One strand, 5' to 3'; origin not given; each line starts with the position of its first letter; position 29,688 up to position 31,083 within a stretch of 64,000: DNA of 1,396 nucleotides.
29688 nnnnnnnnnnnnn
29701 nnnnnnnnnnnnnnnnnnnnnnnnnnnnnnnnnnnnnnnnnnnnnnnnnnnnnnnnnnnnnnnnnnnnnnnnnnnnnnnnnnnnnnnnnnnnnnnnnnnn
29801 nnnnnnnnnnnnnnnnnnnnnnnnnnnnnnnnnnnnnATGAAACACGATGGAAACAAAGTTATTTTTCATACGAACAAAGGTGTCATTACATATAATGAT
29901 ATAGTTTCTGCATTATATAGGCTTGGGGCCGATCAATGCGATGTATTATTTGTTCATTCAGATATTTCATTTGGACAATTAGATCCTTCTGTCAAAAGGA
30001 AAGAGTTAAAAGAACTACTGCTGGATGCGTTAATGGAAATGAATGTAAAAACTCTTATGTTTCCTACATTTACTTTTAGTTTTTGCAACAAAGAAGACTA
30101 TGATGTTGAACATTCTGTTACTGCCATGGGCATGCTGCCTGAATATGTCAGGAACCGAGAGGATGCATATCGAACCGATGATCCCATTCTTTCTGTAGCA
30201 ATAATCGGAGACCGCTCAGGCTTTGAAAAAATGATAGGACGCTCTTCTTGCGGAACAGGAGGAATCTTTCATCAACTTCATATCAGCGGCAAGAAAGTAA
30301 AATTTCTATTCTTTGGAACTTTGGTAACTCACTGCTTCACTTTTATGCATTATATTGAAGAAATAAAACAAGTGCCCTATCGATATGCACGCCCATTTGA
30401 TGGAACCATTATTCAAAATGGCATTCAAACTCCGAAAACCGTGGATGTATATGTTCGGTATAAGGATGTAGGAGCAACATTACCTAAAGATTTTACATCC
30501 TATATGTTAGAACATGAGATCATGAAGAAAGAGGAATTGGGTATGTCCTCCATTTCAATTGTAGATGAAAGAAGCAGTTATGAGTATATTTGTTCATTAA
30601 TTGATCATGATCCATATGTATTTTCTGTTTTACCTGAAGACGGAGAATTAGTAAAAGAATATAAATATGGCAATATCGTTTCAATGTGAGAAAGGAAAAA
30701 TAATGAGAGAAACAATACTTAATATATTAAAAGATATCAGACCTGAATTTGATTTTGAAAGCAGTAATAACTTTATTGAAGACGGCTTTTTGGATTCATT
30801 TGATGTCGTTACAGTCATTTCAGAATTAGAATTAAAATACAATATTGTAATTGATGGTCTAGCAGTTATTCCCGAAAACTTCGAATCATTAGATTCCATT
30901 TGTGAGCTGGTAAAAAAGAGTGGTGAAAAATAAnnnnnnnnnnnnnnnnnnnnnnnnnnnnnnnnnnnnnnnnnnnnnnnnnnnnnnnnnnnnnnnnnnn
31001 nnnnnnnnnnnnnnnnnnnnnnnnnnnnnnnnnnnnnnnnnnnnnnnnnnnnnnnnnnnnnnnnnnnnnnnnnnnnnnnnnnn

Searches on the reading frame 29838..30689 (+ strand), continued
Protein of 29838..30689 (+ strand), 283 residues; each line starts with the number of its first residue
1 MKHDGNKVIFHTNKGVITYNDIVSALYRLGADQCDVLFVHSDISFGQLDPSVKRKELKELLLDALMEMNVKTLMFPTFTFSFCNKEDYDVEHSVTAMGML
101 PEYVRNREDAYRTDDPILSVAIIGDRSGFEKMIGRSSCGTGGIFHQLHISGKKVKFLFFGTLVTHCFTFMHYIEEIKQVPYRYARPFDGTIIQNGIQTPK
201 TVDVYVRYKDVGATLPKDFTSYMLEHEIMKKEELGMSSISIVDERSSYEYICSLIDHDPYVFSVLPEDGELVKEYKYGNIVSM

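Call 55: find_encoding_contigs(protein=P0172, flank=10000, max_places=1)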
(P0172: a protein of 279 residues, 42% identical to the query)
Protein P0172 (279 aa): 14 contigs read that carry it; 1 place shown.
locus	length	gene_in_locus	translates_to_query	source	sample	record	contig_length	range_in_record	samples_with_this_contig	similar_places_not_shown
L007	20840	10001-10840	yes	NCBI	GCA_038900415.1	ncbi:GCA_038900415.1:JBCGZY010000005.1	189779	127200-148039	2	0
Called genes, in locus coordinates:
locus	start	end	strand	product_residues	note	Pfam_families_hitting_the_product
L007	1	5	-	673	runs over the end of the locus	PF20157:Maf_flag10_N, PF01973:MptE-like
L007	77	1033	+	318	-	-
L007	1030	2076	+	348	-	PF03102:NeuB, PF08666:SAF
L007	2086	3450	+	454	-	PF00753:Lactamase_B, PF13483:Lactamase_B_3 (faint)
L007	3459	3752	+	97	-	-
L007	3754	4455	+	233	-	PF00106:adh_short, PF01370:Epimerase (faint), PF13561:adh_short_C2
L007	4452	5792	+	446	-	PF00501:AMP-binding, PF13193:AMP-binding_C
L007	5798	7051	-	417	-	PF05050:Methyltransf_21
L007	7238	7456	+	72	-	PF00550:PP-binding (weak)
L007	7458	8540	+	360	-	PF08545:ACP_syn_III, PF08541:ACP_syn_III_C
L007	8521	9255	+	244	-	PF00106:adh_short, PF08659:KR, PF03435:Sacchrp_dh_NADP (weak), PF13561:adh_short_C2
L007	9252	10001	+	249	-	PF00106:adh_short, PF08659:KR, PF13561:adh_short_C2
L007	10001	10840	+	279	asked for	PF02522:Antibiotic_NAT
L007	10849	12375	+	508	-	PF00501:AMP-binding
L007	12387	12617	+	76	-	PF00550:PP-binding (weak)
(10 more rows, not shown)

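Call 56: find_encoding_contigs(protein=P0175, flank=10000, max_places=1)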
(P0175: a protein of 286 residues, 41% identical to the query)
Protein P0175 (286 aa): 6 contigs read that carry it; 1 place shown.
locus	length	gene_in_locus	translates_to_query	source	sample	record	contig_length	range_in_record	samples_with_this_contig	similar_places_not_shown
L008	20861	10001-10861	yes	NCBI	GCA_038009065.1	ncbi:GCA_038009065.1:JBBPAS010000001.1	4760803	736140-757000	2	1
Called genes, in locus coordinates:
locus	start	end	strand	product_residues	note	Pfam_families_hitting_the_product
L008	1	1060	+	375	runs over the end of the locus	PF00465:Fe-ADH, PF13685:Fe-ADH_2, PF25137:ADH_Fe_C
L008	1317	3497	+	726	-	-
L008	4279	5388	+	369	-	PF01041:DegT_DnrJ_EryC1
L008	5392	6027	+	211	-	PF17836:PglD_N, PF00132:Hexapep (weak)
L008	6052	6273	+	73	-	PF00550:PP-binding (weak)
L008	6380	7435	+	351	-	PF08545:ACP_syn_III, PF08541:ACP_syn_III_C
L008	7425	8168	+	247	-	PF00106:adh_short, PF08659:KR, PF23441:SDR (weak), PF01370:Epimerase, PF13561:adh_short_C2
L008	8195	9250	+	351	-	PF00195:Chal_sti_synt_N (faint), PF08545:ACP_syn_III, PF08541:ACP_syn_III_C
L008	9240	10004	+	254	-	PF00106:adh_short, PF08659:KR, PF13561:adh_short_C2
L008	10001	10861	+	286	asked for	PF02522:Antibiotic_NAT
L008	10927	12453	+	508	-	PF00501:AMP-binding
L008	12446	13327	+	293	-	PF00551:Formyl_trans_N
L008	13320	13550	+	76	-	-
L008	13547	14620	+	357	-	PF08545:ACP_syn_III, PF08541:ACP_syn_III_C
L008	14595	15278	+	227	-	PF00753:Lactamase_B, PF23023:Anti-Pycsar_Apyc1 (weak)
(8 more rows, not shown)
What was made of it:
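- Closest known: Nucleotide-sugar N-formyltransferases. Different: In Lysinibacillus the orthologue sits between the A domain and the carrier gene (call 56).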

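Call 58: find_encoding_contigs(protein=P0177, flank=10000, max_places=1)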
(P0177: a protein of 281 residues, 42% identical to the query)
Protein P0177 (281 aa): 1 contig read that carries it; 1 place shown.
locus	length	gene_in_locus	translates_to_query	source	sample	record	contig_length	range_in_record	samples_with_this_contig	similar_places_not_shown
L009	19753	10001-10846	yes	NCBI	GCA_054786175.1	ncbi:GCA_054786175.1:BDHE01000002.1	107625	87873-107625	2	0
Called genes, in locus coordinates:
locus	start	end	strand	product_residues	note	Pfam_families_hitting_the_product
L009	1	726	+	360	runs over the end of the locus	PF01073:3Beta_HSD, PF01370:Epimerase, PF02719:Polysacc_synt_2, PF04321:RmlD_sub_bind, PF07993:NAD_binding_4, PF16363:GDP_Man_Dehyd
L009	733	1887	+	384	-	PF04326:SLFN_AlbA_2, PF13749:HATPase_c_4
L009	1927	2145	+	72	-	PF12668:DUF3791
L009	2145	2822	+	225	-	PF13151:DUF3990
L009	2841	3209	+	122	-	PF00892:EamA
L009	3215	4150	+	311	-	PF00535:Glycos_transf_2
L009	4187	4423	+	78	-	PF00550:PP-binding (weak)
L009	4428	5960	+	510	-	PF00501:AMP-binding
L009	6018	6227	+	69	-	PF12668:DUF3791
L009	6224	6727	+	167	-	PF13151:DUF3990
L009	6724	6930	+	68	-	-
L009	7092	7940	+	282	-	PF13673:Acetyltransf_10 (weak), PF00583:Acetyltransf_1, PF13508:Acetyltransf_7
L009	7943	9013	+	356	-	PF08545:ACP_syn_III, PF08541:ACP_syn_III_C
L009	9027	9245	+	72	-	PF00550:PP-binding (weak)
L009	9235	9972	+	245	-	PF00106:adh_short, PF08659:KR, PF13561:adh_short_C2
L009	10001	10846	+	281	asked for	PF02522:Antibiotic_NAT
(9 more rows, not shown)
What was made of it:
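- The cassette lies beside maf/neuB/pseBCF in Aliarcobacter, flaG/fliD/fliS in Lysinibacillus and pseB/pseC/pseH-like genes in Treponema (calls 55, 56, 58). In three other phyla or orders the cassette abuts maf, pse or fli genes (calls 55, 56, 58).
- Tried and rejected: This made a non-flagellar role a serious option until the Aliarcobacter, Lysinibacillus and Treponema contexts were seen (calls 55, 56, 58).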

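Call 67: find_encoding_contigs(protein=P0124, flank=10000, max_places=1)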
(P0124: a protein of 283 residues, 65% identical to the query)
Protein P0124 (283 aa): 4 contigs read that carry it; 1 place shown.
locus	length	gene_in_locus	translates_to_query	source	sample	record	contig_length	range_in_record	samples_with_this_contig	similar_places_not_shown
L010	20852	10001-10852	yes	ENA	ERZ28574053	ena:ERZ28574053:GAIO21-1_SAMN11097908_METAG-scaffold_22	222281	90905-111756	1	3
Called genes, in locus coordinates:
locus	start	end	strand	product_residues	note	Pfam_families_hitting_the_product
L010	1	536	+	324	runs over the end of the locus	PF00535:Glycos_transf_2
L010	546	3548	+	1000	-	PF00535:Glycos_transf_2, PF13431:TPR_17 (faint), PF00884:Sulfatase, PF01663:Phosphodiest (faint)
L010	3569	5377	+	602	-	PF00483:NTP_transferase, PF01128:IspD (weak), PF12804:NTP_transf_3, PF00155:Aminotran_1_2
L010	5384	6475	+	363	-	PF01210:NAD_Gly3P_dh_N (weak), PF02317:Octopine_DH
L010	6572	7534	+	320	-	PF01522:Polysacc_deac_1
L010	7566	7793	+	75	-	PF09820:AAA-ATPase_like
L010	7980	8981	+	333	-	-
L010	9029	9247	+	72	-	-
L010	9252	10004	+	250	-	PF00106:adh_short, PF08659:KR, PF01370:Epimerase (weak), PF13561:adh_short_C2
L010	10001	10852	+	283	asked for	PF02522:Antibiotic_NAT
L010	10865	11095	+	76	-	-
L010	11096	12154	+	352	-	PF08541:ACP_syn_III_C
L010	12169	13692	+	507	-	PF00501:AMP-binding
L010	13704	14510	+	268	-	-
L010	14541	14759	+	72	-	-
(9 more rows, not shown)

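Call 68: find_encoding_contigs(protein=P0134, flank=10000, max_places=2)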
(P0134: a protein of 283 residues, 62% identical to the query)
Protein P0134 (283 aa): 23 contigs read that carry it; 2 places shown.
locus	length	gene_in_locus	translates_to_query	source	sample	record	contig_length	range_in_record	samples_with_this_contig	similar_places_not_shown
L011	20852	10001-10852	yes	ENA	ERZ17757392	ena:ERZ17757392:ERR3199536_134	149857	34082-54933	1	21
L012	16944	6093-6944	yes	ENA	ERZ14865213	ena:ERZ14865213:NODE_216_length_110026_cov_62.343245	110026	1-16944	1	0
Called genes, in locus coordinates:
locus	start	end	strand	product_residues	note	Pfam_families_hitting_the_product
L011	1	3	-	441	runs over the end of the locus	PF00512:HisKA, PF02518:HATPase_c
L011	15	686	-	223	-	PF00072:Response_reg, PF00486:Trans_reg_C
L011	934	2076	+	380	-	PF07470:Glyco_hydro_88, PF07944:Beta-AFase-like_GH127_cat (weak)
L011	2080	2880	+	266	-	PF00756:Esterase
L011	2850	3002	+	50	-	-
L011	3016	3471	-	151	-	PF12784:PDDEXK_2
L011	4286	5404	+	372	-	PF14659:Phage_int_SAM_3, PF00589:Phage_integrase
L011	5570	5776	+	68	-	PF02599:CsrA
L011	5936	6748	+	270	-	-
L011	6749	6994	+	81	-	-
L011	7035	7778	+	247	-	PF00106:adh_short, PF01370:Epimerase (weak), PF08659:KR, PF13460:NAD_binding_10 (faint), PF13561:adh_short_C2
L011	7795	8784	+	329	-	PF00195:Chal_sti_synt_N (weak), PF08545:ACP_syn_III, PF08541:ACP_syn_III_C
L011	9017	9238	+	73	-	PF00550:PP-binding (weak)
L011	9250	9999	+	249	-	PF00106:adh_short, PF08659:KR, PF01370:Epimerase (faint), PF13561:adh_short_C2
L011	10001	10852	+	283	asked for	PF02522:Antibiotic_NAT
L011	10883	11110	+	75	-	PF00550:PP-binding (weak)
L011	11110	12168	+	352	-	PF08541:ACP_syn_III_C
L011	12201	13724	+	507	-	PF00501:AMP-binding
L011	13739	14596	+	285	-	-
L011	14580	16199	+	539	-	PF01039:Carboxyl_trans, PF03255:ACCA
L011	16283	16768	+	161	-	PF00753:Lactamase_B, PF12706:Lactamase_B_2 (weak)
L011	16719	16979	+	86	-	-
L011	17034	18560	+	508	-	PF04464:Glyphos_transf (weak)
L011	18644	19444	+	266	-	PF00583:Acetyltransf_1, PF13673:Acetyltransf_10, PF13508:Acetyltransf_7 (weak)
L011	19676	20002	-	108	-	PF02452:PemK_toxin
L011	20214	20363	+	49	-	PF09820:AAA-ATPase_like (weak)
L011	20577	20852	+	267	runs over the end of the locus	PF01636:APH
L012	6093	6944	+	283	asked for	PF02522:Antibiotic_NAT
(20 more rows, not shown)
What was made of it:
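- One related locus includes an acetyl-CoA carboxylase carboxyltransferase, which fits a need for a malonyl extender (call 68). A carboxyltransferase is present in L011 (call 68). L011 has a TagF-like Glyphos_transf gene (call 68). L011 has csrA directly upstream (call 68).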

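Call 92: search_protein_families(library=pfam, proteins=[L011:13739-14596:+, L011:5936-6748:+], max_evalue=0.001)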
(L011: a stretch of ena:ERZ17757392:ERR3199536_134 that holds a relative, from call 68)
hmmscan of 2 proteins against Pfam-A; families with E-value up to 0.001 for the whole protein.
L011:13739-14596:+ (285 aa): 0 families

L011:5936-6748:+ (270 aa): 0 families

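Call 100: search_solved_structures(query=A4, max_evalue=0.01, show_alignments=1)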
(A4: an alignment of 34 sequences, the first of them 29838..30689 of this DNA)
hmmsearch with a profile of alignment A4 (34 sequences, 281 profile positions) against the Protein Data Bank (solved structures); distinct sequences matched with E-value up to 0.01: 10.
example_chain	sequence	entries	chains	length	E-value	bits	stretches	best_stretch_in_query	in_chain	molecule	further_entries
3ijw_A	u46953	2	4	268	0.00013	24.4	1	94-147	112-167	Aminoglycoside N3-acetyltransferase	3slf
3e4f_A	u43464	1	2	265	0.00013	24.4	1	94-147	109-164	Aminoglycoside N3-acetyltransferase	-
2nyg_A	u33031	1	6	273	0.00015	24.2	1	91-253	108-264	YokD protein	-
3n0s_A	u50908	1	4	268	0.00015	24.2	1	94-146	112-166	Aminoglycoside N3-acetyltransferase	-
3kzl_A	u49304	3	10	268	0.00015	24.2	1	94-146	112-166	Aminoglycoside N3-acetyltransferase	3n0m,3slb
3sma_A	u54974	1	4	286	0.001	21.4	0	94-160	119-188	FrbF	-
6mb4_A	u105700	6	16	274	0.0012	21.2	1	87-177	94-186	Aac(3)-IIIb protein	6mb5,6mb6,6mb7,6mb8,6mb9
5ht0_A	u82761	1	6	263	0.0017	20.8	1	94-193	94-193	Aminoglycoside acetyltransferase HMB0005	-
7lao_A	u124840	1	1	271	0.0035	19.7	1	86-178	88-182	Aminoglycoside N(3)-acetyltransferase III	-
6mmz_A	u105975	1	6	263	0.0048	19.2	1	94-193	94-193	Aminoglycoside N(3)-acetyltransferase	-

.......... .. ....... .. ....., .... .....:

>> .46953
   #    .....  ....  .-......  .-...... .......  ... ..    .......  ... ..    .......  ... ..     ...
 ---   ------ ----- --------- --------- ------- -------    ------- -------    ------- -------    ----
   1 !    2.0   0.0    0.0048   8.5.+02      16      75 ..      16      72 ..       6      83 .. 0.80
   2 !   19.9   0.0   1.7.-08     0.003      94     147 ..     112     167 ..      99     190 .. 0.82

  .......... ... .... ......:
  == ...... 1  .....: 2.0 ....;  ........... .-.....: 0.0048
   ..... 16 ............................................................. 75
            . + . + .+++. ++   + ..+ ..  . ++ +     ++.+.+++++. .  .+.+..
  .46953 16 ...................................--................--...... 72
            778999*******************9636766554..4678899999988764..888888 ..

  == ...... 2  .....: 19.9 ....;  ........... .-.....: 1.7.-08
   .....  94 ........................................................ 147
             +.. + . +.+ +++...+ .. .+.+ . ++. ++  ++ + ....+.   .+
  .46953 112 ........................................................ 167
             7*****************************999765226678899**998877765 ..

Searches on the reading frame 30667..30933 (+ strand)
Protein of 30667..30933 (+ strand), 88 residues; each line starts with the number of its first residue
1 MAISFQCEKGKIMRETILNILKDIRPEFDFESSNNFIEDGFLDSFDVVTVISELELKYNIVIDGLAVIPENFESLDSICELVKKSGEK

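Call 4: search_protein_families(library=pfam, proteins=[window:30667-30933:+], max_evalue=0.01)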
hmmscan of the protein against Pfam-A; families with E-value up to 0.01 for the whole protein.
window:30667-30933:+ (88 aa): 0 families

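Call 5: search_protein_families(library=ncbifam, proteins=[window:30667-30933:+], max_evalue=0.01)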
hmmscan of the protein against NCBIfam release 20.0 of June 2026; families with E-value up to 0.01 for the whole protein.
window:30667-30933:+ (88 aa): 7 families
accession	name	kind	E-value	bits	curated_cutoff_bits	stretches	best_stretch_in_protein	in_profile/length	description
NF003464.0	PRK05087.1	equivalog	1.4e-05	25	68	1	13-62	3-54/78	D-alanine--poly(phosphoribitol) ligase subunit DltC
NF058660.1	cispen_ACP_AmcB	equivalog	7.1e-05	22.9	80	1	30-84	23-77/80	cispentacin biosynthesis acyl carrier protein AmcB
TIGR00517.1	acyl_carrier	equivalog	0.0014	18.5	70.45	1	31-62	24-55/77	acyl carrier protein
NF005798.0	PRK07639.1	equivalog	0.003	17.9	100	1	29-83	25-79/91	petrobactin biosynthesis protein AsbD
NF052616.1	ACP_for_OlsHI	equivalog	0.0036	17.6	130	1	31-84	26-79/83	ornithine lipid biosynthesis acyl carrier protein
NF002148.0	PRK00982.1-2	subfamily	0.0048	16.7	71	1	31-63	25-57/79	acyl carrier protein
NF002150.0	PRK00982.1-4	subfamily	0.0049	17.1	66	1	32-82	27-72/80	acyl carrier protein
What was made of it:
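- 30703..30933 (+): Second carrier protein (76 aa) with the FLDSFD phosphopantetheine-site motif. Weak NCBIfam hits to DltC, AmcB and ACP models (call 5).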
